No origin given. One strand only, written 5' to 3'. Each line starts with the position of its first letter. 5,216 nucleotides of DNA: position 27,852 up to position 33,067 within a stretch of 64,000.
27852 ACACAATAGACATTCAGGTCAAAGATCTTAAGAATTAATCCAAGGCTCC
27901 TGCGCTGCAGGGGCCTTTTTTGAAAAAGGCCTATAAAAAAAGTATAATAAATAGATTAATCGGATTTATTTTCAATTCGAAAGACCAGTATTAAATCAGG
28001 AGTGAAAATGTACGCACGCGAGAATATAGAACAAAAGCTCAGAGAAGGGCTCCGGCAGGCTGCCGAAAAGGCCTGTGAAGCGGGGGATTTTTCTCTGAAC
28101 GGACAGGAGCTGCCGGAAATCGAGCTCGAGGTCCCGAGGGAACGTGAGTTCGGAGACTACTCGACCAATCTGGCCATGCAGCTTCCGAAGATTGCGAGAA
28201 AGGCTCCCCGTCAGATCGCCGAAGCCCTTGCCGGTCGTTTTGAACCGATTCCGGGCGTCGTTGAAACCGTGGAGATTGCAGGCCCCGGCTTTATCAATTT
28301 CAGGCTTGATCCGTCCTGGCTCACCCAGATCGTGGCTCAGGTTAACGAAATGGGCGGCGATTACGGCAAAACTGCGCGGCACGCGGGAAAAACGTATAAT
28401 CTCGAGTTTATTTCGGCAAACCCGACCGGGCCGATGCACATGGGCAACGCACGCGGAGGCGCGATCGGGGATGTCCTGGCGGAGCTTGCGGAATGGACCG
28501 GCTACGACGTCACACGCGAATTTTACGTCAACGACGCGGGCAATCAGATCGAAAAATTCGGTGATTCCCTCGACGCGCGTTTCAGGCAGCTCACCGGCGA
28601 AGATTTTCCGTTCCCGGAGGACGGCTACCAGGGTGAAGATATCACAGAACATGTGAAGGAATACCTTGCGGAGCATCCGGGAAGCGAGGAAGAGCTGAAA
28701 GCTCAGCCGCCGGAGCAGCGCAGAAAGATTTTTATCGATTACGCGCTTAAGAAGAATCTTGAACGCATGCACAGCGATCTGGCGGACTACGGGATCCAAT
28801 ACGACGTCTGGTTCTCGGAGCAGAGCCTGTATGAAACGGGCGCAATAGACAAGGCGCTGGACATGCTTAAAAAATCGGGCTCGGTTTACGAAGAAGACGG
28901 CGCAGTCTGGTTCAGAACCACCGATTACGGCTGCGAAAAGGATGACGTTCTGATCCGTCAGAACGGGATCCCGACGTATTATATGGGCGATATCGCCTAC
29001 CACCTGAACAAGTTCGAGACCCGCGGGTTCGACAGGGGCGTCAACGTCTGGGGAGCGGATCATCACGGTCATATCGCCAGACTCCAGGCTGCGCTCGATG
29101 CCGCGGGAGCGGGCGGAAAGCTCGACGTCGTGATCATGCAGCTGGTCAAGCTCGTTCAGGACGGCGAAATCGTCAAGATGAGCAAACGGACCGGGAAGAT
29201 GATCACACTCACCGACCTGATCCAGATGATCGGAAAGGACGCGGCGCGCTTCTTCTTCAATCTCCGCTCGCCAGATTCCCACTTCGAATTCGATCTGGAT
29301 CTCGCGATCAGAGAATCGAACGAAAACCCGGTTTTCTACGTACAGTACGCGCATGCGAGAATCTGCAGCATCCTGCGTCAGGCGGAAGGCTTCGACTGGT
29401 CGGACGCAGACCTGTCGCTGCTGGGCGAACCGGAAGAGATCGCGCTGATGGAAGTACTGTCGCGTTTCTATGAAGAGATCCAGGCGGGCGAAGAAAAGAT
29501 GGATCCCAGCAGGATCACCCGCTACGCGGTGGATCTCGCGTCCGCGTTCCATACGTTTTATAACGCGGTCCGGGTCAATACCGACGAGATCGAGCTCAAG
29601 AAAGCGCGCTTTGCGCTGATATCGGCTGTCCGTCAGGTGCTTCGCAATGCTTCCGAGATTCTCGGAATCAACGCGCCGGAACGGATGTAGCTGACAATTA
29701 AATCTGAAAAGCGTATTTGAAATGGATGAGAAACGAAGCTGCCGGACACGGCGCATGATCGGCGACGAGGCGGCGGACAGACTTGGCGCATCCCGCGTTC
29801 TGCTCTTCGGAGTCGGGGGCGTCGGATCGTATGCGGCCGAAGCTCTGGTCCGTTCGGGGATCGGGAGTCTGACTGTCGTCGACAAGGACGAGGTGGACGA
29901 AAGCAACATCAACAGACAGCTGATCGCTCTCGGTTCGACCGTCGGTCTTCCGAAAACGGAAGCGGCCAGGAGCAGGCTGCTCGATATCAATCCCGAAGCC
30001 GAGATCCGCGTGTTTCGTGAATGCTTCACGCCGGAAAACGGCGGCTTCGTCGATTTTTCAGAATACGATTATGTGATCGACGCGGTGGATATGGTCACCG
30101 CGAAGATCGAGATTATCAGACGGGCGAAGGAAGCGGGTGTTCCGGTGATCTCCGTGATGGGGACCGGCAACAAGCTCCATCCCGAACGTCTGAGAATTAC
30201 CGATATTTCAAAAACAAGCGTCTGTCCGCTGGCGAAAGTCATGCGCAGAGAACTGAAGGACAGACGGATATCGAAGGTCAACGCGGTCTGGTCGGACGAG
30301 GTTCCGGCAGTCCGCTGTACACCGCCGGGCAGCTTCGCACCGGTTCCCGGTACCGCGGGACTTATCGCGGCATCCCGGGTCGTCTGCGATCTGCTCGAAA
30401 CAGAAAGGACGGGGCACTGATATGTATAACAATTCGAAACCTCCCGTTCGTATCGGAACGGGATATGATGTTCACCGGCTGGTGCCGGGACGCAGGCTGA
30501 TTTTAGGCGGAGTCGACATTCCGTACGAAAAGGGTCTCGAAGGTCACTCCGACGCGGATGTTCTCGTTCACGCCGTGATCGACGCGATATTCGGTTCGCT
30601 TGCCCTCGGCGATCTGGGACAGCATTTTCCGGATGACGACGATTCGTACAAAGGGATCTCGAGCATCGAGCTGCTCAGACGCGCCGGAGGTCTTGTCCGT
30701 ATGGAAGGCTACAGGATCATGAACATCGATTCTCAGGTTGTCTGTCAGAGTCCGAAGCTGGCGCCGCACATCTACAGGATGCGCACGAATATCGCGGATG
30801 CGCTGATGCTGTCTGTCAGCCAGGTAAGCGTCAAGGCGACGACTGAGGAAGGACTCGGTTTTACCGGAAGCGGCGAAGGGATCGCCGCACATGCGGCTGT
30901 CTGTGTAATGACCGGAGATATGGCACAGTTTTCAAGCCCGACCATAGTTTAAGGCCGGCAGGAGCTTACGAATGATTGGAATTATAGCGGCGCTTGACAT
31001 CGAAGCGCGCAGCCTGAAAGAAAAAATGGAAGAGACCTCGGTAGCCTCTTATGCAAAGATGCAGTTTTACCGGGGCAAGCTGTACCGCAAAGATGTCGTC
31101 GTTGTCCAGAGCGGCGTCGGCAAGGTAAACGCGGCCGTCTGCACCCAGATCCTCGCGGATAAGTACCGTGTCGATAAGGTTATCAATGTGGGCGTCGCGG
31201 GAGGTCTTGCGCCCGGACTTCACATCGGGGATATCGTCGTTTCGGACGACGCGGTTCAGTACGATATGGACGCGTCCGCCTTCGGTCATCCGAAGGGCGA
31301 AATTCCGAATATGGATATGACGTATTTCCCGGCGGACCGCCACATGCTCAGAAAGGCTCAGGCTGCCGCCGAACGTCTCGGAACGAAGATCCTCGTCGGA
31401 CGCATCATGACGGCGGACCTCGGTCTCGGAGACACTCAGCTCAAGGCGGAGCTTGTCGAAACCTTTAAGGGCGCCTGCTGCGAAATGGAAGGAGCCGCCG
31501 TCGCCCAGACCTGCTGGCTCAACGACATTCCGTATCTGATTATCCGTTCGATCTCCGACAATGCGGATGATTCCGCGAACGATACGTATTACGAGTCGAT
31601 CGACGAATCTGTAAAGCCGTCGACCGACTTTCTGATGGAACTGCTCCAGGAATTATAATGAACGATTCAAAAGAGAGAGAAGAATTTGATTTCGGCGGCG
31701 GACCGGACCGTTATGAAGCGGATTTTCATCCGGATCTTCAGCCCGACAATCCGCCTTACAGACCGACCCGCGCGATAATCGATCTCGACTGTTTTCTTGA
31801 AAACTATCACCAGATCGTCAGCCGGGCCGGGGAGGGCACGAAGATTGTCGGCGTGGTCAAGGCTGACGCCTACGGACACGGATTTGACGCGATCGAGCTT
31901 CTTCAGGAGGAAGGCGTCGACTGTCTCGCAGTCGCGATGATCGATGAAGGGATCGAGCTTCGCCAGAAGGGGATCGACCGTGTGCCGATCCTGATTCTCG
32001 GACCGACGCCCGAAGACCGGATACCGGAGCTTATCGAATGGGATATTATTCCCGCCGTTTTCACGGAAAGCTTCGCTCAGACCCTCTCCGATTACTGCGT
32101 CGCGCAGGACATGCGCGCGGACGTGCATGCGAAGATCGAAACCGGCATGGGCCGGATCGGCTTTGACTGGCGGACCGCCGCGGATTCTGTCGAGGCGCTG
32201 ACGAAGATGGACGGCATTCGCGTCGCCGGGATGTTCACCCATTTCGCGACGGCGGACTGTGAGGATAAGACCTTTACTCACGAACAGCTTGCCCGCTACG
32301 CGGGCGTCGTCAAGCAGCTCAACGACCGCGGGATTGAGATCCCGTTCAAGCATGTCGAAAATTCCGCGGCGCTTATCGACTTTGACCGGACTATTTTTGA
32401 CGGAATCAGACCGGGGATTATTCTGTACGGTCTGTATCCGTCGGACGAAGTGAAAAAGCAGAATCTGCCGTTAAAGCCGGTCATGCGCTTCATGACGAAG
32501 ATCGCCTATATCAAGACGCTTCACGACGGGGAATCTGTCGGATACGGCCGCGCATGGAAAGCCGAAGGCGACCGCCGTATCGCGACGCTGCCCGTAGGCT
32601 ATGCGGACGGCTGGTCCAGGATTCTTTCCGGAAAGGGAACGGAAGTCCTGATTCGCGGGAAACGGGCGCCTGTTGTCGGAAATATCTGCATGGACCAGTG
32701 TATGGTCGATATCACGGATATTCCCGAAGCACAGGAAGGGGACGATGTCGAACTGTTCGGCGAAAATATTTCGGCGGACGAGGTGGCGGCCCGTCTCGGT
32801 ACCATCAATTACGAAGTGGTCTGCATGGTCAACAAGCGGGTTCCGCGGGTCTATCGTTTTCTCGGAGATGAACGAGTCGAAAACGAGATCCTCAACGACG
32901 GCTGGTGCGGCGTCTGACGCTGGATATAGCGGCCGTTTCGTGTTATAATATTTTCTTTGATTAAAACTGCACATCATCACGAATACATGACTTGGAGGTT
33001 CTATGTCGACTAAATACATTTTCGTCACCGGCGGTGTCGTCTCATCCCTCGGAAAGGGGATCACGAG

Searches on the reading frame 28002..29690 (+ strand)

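Call 97: search_protein_families(library=pfam, proteins=[window:28002-29690:+], max_evalue=0.00001)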
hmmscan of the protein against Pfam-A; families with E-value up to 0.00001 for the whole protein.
window:28002-29690:+ (562 aa): 5 families
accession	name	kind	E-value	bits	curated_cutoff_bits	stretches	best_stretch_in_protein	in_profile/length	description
PF05746.21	DALR_1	-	1.7e-33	115.6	22.3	1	447-562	1-117/117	DALR anticodon binding domain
PF03485.21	Arg_tRNA_synt_N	-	2.5e-24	86.1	21.5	1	12-102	2-85/85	Arginyl tRNA synthetase N terminal domain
PF00750.26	tRNA-synt_1d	-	7.7e-18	65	23.3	1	121-408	12-296/349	tRNA synthetases class I (R), catalytic domain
PF00133.28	tRNA-synt_1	-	6.7e-07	28.8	22.7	0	383-421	366-404/414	tRNA synthetases class I (I, L, M and V)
PF01921.24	tRNA-synt_1f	-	1.6e-06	27.7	27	0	385-438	275-327/360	tRNA synthetases class I (K)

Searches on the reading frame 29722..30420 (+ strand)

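Call 97: search_protein_families(library=pfam, proteins=[window:29722-30420:+], max_evalue=0.00001)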
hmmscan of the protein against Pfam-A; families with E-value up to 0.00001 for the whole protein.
window:29722-30420:+ (232 aa): 1 family
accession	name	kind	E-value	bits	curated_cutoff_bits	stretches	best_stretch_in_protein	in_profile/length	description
PF00899.27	ThiF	-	5e-41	140.8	28.1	1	12-221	9-199/238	ThiF family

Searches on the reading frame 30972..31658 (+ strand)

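Call 97: search_protein_families(library=pfam, proteins=[window:30972-31658:+], max_evalue=0.00001)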
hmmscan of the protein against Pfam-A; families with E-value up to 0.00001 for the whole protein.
window:30972-31658:+ (228 aa): 1 family
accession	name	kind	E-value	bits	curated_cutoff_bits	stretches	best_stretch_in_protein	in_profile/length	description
PF01048.26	PNP_UDP_1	-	5.3e-55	186.8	25.1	1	2-219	2-226/233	Phosphorylase superfamily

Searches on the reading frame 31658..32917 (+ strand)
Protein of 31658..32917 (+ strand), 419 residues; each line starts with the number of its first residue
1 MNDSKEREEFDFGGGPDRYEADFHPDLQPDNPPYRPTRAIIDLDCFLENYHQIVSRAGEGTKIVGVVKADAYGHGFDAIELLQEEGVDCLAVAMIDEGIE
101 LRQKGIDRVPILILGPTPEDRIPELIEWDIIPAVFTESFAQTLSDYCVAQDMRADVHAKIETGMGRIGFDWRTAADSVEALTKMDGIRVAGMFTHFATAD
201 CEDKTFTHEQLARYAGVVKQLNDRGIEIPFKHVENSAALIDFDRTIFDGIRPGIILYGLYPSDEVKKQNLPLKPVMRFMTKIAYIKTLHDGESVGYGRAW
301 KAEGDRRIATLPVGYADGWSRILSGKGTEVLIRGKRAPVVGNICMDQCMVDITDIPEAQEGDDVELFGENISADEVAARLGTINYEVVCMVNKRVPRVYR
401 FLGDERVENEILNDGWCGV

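Call 97: search_protein_families(library=pfam, proteins=[window:31658-32917:+], max_evalue=0.00001)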
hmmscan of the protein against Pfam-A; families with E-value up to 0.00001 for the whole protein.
window:31658-32917:+ (419 aa): 2 families
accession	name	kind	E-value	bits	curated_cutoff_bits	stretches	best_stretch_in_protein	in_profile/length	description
PF01168.26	Ala_racemase_N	-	1.1e-61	208.8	24.1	1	41-261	1-220/220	Alanine racemase, N-terminal domain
PF00842.27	Ala_racemase_C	-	2.6e-51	172.9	25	1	275-399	1-127/127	Alanine racemase, C-terminal domain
